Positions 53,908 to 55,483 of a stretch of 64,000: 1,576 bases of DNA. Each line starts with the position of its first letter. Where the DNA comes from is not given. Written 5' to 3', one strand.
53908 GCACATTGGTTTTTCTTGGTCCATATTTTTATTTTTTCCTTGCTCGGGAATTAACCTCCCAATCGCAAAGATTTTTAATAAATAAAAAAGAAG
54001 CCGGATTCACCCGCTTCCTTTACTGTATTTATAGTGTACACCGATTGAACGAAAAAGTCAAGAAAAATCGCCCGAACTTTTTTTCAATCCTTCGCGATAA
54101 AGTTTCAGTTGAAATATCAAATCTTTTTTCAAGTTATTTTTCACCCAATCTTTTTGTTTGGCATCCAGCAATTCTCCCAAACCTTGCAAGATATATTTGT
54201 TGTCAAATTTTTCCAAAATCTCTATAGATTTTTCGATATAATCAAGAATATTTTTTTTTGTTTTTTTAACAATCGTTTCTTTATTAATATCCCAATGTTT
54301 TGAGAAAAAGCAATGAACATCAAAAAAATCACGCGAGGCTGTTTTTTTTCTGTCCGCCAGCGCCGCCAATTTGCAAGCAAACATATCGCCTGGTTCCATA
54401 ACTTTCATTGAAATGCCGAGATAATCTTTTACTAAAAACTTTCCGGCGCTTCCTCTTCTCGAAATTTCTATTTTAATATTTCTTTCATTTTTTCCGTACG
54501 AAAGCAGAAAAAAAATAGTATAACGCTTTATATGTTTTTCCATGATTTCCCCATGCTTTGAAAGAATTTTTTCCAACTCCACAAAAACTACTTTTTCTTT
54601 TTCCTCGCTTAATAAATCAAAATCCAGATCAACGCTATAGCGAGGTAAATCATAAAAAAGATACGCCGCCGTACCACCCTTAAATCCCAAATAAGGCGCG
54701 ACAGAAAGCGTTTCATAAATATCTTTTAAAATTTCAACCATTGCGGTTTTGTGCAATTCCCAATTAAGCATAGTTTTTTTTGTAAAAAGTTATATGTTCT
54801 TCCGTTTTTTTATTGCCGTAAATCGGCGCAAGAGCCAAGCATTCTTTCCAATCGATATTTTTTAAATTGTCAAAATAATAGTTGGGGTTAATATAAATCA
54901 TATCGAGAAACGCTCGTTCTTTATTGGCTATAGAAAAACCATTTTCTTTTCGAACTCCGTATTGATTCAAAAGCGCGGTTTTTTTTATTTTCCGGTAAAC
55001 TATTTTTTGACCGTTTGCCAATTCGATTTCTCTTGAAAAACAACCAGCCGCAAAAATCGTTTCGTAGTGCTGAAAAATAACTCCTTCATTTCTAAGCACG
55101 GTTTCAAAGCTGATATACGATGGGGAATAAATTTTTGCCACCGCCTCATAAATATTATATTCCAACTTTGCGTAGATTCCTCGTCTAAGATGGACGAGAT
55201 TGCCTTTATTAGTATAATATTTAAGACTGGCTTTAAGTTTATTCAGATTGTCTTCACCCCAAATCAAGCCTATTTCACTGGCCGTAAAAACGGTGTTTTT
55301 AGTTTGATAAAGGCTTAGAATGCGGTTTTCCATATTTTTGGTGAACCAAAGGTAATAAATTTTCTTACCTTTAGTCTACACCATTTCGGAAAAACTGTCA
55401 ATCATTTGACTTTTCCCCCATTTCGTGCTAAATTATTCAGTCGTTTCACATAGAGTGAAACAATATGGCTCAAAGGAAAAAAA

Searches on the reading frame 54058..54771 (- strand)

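Call 9: search_protein_families(library=pfam, proteins=[window:54058-54771:-], max_evalue=0.01)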
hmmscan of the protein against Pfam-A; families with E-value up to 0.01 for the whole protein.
window:54058-54771:- (237 aa): 1 family
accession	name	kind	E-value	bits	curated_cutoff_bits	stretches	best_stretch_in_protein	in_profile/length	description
PF08843.17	AbiEii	-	6.9e-20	72.4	22.5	1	23-191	10-208/238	Nucleotidyl transferase AbiEii toxin, Type IV TA system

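Call 20: search_protein_families(library=padloc, proteins=[window:54058-54771:-], max_evalue=0.1)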
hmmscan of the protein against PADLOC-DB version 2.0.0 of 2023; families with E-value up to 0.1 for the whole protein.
window:54058-54771:- (237 aa): 18 families
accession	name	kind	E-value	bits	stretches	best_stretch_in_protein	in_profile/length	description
PDLC02324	AbiEii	-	1.9e-70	235.2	1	5-227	4-226/231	AbiEii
PDLC02307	AbiEii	-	6.8e-21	73.1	1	7-207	8-185/219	AbiEii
PDLC02330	AbiEii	-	3.2e-19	67.5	1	7-214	7-207/219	AbiEii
PDLC02290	AbiEii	-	8.2e-16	56.3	1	11-159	8-163/290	AbiEii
PDLC02328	AbiEii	-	8.8e-15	53.2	1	30-193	17-177/203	AbiEii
PDLC02293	AbiEii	-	1.7e-14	52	2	29-58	43-72/270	AbiEii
PDLC02305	AbiEii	-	8.2e-14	49.5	1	11-169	28-202/306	AbiEii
PDLC02298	AbiEii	-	3e-13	47.7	1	9-200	9-201/220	AbiEii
PDLC02323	AbiEii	-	1.7e-12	45.5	1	14-174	28-202/248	AbiEii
PDLC02294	AbiEii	-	9.3e-11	40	1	14-189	31-224/260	AbiEii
PDLC02296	AbiEii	-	2.1e-09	34.9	2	23-72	41-89/282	AbiEii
PDLC02313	AbiEii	-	2.4e-08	31.8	1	12-192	29-225/254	AbiEii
PDLC02321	AbiEii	-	3.8e-07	28.1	2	12-82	29-96/296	AbiEii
PDLC02317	AbiEii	-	3.7e-06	24.1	2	14-63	30-80/396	AbiEii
PDLC02292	AbiEii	-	0.00011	20.1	1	12-107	35-132/283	AbiEii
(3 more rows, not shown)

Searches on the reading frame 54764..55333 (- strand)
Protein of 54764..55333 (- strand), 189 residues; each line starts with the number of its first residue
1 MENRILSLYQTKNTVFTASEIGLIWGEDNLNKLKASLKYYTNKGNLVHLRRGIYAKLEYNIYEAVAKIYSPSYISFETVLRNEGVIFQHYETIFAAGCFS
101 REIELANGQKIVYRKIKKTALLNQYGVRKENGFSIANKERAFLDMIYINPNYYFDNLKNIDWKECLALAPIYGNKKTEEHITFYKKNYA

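Call 9: search_protein_families(library=pfam, proteins=[window:54764-55333:-], max_evalue=0.01)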
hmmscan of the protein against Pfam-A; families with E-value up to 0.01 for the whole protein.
window:54764-55333:- (189 aa): 0 families

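Call 19: search_protein_families(library=ncbifam, proteins=[window:54764-55333:-], max_evalue=1)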
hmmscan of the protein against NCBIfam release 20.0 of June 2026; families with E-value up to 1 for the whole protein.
window:54764-55333:- (189 aa): 1 family
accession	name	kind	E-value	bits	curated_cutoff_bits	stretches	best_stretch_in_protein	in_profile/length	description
NF047376.1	TAA_AbiEi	equivalog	1.6e-08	34.4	150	1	6-149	11-165/172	type IV toxin-antitoxin system AbiEi family antitoxin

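Call 20: search_protein_families(library=padloc, proteins=[window:54764-55333:-], max_evalue=0.1)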
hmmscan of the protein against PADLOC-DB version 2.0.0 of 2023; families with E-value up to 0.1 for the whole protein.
window:54764-55333:- (189 aa): 16 families
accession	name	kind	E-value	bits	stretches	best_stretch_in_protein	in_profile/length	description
PDLC02255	AbiEi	-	8e-55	183.3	1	2-181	2-180/186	AbiEi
PDLC02241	AbiEi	-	5e-19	66.9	1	14-152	13-150/199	AbiEi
PDLC02272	AbiEi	-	1.1e-12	46.1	1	34-152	30-154/200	AbiEi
PDLC02230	AbiEi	-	6e-12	43.7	1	32-153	18-140/192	AbiEi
PDLC02267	AbiEi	-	1.7e-11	42.1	1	4-152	8-157/252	AbiEi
PDLC02232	AbiEi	-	3e-09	35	1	6-149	11-163/177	AbiEi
PDLC02287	AbiEi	-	9.3e-08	29.9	1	13-146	10-144/253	AbiEi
PDLC02270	AbiEi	-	1.5e-06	25.5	1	9-93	6-100/265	AbiEi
PDLC02269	AbiEi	-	2.6e-06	24.9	1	12-146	9-144/251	AbiEi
PDLC02273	AbiEi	-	4.1e-06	25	1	39-164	39-176/205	AbiEi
PDLC02240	AbiEi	-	9.6e-06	23.3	1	12-115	14-124/216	AbiEi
PDLC02229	AbiEi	-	0.0045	15.6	1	7-84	10-84/131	AbiEi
PDLC02225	AbiEi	-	0.01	13.6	1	33-83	31-82/198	AbiEi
PDLC02274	AbiEi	-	0.011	13.4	1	41-93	42-100/217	AbiEi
PDLC02254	AbiEi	-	0.013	13.2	1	29-61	25-57/197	AbiEi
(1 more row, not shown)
